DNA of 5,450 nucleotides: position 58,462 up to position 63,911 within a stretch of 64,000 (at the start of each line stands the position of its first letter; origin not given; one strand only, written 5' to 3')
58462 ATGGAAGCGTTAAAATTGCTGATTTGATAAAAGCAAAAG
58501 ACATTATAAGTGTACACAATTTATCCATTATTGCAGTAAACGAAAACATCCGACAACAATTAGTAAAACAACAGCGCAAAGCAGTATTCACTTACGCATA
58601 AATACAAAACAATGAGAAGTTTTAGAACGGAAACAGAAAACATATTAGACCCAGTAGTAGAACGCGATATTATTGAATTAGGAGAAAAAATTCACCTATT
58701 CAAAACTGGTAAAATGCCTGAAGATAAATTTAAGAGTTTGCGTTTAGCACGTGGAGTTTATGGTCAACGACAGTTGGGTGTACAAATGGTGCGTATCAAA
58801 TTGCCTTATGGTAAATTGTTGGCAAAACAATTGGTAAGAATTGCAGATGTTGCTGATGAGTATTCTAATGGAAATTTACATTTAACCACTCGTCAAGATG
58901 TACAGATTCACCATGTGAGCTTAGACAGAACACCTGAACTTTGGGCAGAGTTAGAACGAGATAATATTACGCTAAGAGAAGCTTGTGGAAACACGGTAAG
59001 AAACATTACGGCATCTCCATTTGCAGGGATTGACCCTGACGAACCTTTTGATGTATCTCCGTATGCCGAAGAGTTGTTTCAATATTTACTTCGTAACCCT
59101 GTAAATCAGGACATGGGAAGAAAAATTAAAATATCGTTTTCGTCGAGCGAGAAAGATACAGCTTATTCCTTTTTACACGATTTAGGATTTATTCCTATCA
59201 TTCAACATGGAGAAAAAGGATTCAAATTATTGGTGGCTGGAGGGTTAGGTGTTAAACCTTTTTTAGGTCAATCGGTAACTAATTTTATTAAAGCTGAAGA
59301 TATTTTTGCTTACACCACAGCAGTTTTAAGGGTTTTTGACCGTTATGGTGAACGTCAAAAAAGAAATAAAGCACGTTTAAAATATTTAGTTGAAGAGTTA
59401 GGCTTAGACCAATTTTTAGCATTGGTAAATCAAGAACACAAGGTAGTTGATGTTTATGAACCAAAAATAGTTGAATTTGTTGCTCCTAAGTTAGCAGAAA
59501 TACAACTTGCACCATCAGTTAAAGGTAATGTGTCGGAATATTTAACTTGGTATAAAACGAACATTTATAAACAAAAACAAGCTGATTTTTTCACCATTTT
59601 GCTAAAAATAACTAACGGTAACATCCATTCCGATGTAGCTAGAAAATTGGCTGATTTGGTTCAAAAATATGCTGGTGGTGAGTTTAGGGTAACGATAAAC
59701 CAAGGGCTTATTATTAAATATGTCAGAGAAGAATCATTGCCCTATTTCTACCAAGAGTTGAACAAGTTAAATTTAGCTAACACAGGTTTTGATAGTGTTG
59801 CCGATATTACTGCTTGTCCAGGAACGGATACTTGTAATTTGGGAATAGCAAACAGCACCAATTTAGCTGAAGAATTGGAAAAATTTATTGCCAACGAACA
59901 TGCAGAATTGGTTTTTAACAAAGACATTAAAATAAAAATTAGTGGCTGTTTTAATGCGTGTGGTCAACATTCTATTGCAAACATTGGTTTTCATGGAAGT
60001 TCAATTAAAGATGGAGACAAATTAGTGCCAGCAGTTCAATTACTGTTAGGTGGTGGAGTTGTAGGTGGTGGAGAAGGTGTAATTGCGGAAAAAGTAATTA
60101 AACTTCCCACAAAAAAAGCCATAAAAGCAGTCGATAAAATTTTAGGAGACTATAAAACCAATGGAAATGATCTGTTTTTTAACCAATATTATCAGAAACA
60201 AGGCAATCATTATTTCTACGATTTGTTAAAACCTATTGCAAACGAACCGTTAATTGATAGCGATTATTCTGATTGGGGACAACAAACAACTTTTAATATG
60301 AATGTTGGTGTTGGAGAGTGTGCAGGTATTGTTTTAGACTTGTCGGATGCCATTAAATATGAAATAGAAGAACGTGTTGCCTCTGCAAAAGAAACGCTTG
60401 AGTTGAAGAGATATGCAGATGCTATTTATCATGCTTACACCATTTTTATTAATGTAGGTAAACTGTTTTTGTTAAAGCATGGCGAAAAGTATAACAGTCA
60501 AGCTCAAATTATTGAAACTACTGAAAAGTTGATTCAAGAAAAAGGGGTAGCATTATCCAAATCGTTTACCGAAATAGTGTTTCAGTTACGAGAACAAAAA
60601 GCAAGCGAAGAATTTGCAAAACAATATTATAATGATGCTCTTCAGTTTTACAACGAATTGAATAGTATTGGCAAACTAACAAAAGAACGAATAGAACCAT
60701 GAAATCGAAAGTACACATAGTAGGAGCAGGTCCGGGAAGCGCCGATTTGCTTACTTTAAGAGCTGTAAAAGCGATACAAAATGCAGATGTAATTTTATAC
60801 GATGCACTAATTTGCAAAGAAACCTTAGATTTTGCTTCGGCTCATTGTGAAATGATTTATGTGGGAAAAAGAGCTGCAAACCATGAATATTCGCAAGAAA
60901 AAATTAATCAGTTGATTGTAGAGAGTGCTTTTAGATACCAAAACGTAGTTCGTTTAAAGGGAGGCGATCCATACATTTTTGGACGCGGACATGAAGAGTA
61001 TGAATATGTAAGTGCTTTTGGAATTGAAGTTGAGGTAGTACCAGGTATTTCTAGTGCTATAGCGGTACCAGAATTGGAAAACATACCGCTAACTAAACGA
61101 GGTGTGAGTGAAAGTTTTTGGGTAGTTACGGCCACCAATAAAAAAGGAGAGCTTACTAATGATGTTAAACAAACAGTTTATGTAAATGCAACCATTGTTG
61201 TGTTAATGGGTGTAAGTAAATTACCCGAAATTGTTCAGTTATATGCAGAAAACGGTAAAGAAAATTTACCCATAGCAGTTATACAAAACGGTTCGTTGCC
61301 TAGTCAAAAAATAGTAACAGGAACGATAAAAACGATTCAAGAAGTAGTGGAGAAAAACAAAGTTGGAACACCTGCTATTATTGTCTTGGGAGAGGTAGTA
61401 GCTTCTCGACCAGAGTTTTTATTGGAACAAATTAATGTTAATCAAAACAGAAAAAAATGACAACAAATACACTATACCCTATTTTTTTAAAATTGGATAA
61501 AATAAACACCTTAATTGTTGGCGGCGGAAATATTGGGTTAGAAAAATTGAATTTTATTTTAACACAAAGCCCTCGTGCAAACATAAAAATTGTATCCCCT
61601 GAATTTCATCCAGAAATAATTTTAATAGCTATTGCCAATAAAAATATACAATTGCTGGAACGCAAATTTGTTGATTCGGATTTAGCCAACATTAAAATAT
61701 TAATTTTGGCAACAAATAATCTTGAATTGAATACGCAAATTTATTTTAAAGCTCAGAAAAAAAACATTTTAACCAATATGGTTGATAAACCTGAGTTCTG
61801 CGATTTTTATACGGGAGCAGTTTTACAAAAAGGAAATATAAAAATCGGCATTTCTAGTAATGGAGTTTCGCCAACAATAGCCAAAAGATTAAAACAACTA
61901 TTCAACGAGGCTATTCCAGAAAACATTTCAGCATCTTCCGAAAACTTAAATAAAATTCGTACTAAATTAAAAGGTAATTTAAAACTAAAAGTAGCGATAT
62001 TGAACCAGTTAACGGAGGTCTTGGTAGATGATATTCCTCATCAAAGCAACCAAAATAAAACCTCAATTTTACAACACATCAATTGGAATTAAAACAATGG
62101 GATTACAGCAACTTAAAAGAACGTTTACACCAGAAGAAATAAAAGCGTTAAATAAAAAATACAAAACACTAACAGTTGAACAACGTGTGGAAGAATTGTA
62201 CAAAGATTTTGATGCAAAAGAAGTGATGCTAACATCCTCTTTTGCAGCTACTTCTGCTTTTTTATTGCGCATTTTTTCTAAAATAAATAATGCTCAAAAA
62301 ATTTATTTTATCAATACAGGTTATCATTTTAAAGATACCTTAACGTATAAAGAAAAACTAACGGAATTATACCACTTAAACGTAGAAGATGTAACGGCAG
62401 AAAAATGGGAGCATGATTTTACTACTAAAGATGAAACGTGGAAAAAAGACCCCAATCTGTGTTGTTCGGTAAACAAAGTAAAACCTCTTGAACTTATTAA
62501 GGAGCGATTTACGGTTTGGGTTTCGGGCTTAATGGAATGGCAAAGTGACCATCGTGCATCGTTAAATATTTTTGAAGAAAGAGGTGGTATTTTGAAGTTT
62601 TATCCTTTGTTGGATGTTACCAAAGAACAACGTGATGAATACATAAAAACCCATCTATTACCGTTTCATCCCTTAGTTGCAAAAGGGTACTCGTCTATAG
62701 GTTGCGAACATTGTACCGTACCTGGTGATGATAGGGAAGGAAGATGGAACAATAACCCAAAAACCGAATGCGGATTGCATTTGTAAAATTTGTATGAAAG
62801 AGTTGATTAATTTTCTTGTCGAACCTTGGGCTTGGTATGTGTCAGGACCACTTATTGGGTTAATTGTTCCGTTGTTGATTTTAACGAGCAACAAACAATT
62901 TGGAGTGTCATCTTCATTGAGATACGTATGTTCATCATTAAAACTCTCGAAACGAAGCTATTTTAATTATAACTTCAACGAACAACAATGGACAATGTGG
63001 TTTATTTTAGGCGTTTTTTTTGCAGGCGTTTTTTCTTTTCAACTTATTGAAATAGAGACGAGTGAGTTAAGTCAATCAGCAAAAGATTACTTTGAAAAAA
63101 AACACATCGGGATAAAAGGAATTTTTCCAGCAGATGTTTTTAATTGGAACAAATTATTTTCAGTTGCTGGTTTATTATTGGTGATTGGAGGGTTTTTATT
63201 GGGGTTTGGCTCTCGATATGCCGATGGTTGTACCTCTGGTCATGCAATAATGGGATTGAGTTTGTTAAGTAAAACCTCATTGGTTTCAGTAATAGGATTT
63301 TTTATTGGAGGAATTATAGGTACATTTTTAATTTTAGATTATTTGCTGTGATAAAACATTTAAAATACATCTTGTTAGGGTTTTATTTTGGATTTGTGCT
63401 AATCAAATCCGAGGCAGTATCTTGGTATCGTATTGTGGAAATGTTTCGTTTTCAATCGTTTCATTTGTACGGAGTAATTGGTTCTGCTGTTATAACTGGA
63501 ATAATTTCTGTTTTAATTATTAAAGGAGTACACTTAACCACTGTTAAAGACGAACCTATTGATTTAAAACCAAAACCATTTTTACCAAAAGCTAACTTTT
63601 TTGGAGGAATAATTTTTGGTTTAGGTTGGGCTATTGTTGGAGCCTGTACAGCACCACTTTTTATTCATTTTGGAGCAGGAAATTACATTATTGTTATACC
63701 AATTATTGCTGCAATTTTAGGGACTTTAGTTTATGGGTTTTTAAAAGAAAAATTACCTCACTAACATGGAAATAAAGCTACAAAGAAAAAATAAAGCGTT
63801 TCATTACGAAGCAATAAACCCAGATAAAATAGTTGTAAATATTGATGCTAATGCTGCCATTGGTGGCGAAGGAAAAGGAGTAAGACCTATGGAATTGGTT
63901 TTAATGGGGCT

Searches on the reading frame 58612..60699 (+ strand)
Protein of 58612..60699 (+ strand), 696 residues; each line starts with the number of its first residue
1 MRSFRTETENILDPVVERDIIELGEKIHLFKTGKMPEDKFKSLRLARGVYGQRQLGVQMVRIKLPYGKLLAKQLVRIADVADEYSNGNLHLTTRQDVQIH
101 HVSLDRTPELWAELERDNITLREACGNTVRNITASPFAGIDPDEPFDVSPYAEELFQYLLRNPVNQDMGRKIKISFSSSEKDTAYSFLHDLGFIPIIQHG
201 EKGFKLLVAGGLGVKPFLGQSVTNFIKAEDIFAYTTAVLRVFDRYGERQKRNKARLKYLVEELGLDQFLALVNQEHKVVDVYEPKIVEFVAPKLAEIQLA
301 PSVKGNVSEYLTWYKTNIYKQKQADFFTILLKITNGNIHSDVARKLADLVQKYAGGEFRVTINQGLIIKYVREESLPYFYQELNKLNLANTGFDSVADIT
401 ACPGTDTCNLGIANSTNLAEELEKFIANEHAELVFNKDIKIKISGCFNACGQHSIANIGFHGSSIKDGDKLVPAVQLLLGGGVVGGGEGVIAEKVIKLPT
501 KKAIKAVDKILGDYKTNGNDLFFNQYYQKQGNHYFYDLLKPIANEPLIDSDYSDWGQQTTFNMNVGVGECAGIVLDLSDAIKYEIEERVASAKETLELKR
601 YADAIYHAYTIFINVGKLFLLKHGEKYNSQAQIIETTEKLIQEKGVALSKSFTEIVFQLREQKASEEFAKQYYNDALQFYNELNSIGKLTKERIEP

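Call 54: search_protein_families(library=pfam, proteins=[window:58612-60699:+], max_evalue=0.00001)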
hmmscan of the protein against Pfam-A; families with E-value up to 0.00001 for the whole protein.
window:58612-60699:+ (696 aa): 2 families
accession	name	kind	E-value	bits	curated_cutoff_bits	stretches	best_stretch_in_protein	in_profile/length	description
PF01077.27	NIR_SIR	-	1.7e-49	167.8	27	2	125-276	1-154/158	Nitrite and sulphite reductase 4Fe-4S domain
PF03460.22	NIR_SIR_ferr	-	5e-39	132.3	24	2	50-115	1-67/69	Nitrite/Sulfite reductase ferredoxin-like half domain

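Call 55: search_protein_families(library=ncbifam, proteins=[window:58612-60699:+], max_evalue=1e-10)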
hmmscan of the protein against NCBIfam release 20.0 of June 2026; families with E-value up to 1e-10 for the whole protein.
window:58612-60699:+ (696 aa): 10 families
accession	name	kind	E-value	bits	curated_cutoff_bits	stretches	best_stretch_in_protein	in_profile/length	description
NF007126.0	PRK09567.1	equivalog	1.1e-71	241.8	523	1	59-536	118-584/595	NirA family protein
NF007125.0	PRK09566.1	equivalog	5.7e-69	232.9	594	1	49-485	57-476/513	ferredoxin--nitrite reductase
TIGR02435.1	CobG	equivalog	9.1e-49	166.4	234.8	1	58-460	18-381/388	precorrin-3B synthase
NF010029.0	PRK13504.1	equivalog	1.2e-47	162.5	457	2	168-531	215-562/575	NADPH-dependent assimilatory sulfite reductase hemoprotein subunit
TIGR02041.1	CysI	equivalog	2.5e-32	112.1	756.55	1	168-465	194-481/541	assimilatory sulfite reductase (NADPH) hemoprotein subunit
TIGR02042.1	sir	equivalog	3.5e-29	101.4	731.5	1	166-464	221-511/581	sulfite reductase, ferredoxin dependent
TIGR02374.1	nitri_red_nirB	equivalog_domain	7.2e-24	84.2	578.35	1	63-277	565-766/794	nitrite reductase large subunit NirB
TIGR02912.1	sulfite_red_C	equivalog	1.3e-20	73.7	324.1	0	54-194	17-159/314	sulfite reductase subunit C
TIGR02066.1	dsrB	equivalog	1.1e-15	57.5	341.5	0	337-464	40-172/341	dissimilatory-type sulfite reductase subunit beta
TIGR02064.1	dsrA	equivalog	3.7e-15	55.7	392.85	0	323-462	78-221/402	dissimilatory-type sulfite reductase subunit alpha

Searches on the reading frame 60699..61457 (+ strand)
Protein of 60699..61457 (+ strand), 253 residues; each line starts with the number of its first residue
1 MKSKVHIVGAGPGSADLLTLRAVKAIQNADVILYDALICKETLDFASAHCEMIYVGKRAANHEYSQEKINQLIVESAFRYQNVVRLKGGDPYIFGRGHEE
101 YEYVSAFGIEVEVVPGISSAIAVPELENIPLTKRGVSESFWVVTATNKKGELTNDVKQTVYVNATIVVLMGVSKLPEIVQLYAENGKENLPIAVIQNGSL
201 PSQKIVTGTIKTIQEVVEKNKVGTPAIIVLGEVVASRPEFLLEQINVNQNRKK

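Call 54: search_protein_families(library=pfam, proteins=[window:60699-61457:+], max_evalue=0.00001)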
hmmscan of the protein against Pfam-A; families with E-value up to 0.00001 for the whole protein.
window:60699-61457:+ (253 aa): 1 family
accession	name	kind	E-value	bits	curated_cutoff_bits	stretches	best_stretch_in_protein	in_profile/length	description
PF00590.25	TP_methylase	-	6.3e-49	167.2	27.8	1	4-213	1-211/212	Tetrapyrrole (Corrin/Porphyrin) Methylases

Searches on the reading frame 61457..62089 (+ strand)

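Call 54: search_protein_families(library=pfam, proteins=[window:61457-62089:+], max_evalue=0.00001)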
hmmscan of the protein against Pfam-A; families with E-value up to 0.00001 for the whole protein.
window:61457-62089:+ (211 aa): 1 family
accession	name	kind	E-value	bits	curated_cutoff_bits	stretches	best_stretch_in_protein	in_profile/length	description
PF13241.12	NAD_binding_7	-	2.3e-23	83.2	22.1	1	9-121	1-104/104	Putative NAD(P)-binding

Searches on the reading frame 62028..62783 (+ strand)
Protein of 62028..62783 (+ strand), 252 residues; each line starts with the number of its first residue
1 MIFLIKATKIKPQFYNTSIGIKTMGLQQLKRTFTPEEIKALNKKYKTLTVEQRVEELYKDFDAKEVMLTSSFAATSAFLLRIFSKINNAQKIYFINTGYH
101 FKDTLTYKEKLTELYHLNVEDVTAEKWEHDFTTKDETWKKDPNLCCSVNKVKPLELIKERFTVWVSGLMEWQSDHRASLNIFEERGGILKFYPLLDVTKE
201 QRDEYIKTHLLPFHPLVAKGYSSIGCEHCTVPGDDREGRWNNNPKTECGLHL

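Call 54: search_protein_families(library=pfam, proteins=[window:62028-62783:+], max_evalue=0.00001)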
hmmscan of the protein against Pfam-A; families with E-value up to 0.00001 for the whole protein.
window:62028-62783:+ (252 aa): 1 family
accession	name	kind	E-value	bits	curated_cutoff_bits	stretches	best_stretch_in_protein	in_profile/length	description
PF01507.26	PAPS_reduct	-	1.4e-33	116.8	22.5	1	66-232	2-175/175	Phosphoadenosine phosphosulfate reductase domain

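Call 55: search_protein_families(library=ncbifam, proteins=[window:62028-62783:+], max_evalue=1e-10)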
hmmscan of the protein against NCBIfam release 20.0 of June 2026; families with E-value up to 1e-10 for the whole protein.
window:62028-62783:+ (252 aa): 5 families
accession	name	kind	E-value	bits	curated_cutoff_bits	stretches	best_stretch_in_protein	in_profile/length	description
NF002537.0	PRK02090.1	equivalog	8.1e-60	202.4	154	1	27-252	5-239/244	phosphoadenylyl-sulfate reductase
TIGR00434.1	cysH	subfamily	3.4e-43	148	165.1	1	64-251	14-213/214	phosophoadenylyl-sulfate reductase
TIGR02055.1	APS_reductase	subfamily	5e-38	130.9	235.3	1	72-250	2-194/194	adenylylsulfate reductase, thioredoxin dependent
TIGR02057.1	PAPS_reductase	equivalog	1.3e-37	129.9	254.2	1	40-251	3-224/224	phosphoadenosine phosphosulfate reductase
NF006327.0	PRK08557.1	equivalog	1.5e-12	47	366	1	52-230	168-355/415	hypothetical protein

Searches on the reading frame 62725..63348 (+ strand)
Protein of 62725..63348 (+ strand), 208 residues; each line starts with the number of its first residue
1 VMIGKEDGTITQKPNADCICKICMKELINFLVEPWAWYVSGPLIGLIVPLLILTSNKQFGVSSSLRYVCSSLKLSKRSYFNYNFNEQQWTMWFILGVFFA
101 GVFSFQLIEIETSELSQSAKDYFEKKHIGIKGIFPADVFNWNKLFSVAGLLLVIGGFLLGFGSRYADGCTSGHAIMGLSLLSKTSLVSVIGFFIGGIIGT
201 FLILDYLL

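Call 54: search_protein_families(library=pfam, proteins=[window:62725-63348:+], max_evalue=0.00001)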
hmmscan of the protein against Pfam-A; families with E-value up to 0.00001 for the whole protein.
window:62725-63348:+ (208 aa): 1 family
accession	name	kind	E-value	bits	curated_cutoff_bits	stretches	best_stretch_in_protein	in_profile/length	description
PF04143.19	Sulf_transp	-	3.5e-15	56.8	27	1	139-198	251-310/310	Sulphur transport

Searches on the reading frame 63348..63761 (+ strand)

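Call 54: search_protein_families(library=pfam, proteins=[window:63348-63761:+], max_evalue=0.00001)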
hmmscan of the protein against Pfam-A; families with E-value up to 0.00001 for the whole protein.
window:63348-63761:+ (138 aa): 2 families
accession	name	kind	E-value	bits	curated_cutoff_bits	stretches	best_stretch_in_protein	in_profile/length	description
PF04143.19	Sulf_transp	-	3e-08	34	27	1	31-129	12-103/310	Sulphur transport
PF20398.3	DUF6691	-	7.3e-06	26.7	27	1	8-134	7-135/142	Family of unknown function (DUF6691)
